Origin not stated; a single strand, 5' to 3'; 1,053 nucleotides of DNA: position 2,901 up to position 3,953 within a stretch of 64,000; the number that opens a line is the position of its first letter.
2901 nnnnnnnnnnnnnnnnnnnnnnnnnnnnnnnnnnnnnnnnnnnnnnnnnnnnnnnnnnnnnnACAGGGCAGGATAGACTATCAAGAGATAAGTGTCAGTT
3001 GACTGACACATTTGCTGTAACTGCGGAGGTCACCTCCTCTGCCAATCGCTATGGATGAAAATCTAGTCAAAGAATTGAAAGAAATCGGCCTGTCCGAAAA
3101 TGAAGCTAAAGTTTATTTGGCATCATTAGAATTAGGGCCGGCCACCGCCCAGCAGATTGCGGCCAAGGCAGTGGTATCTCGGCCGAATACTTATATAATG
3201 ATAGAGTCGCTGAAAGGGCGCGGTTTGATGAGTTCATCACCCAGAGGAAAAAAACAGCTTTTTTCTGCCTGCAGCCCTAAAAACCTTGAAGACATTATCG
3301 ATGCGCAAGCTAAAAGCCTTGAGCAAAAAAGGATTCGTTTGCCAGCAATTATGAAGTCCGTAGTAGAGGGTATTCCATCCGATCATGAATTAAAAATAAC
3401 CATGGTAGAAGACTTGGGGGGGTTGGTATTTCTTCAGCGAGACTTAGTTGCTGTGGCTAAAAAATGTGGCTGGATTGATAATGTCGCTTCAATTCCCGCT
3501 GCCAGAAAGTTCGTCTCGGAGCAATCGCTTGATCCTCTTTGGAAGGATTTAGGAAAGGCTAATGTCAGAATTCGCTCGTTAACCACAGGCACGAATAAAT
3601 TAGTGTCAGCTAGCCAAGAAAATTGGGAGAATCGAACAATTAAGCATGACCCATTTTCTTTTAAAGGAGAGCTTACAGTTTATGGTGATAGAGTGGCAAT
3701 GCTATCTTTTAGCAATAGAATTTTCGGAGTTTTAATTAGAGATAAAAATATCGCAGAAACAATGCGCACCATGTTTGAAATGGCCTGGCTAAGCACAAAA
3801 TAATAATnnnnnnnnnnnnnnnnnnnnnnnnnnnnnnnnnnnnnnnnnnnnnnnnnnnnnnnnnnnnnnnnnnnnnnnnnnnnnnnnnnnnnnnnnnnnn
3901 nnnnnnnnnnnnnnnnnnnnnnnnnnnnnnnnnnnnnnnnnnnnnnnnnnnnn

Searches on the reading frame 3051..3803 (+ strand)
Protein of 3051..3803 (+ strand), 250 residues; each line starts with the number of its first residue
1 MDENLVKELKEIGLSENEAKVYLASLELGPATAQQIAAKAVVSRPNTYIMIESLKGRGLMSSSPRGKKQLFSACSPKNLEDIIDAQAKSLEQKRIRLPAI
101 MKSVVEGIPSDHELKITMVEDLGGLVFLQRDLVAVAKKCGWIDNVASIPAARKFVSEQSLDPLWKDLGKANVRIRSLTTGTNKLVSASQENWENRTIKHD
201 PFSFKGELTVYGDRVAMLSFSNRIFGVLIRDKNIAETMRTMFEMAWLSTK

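Call 55: search_protein_families(library=pfam, proteins=[window:3051-3803:+])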
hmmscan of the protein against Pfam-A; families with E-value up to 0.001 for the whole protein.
window:3051-3803:+ (250 aa): 1 family
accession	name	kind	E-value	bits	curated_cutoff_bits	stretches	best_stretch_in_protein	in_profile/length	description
PF01978.25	TrmB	-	9.1e-14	51.5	25.6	1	9-76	1-67/68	Sugar-specific transcriptional regulator TrmB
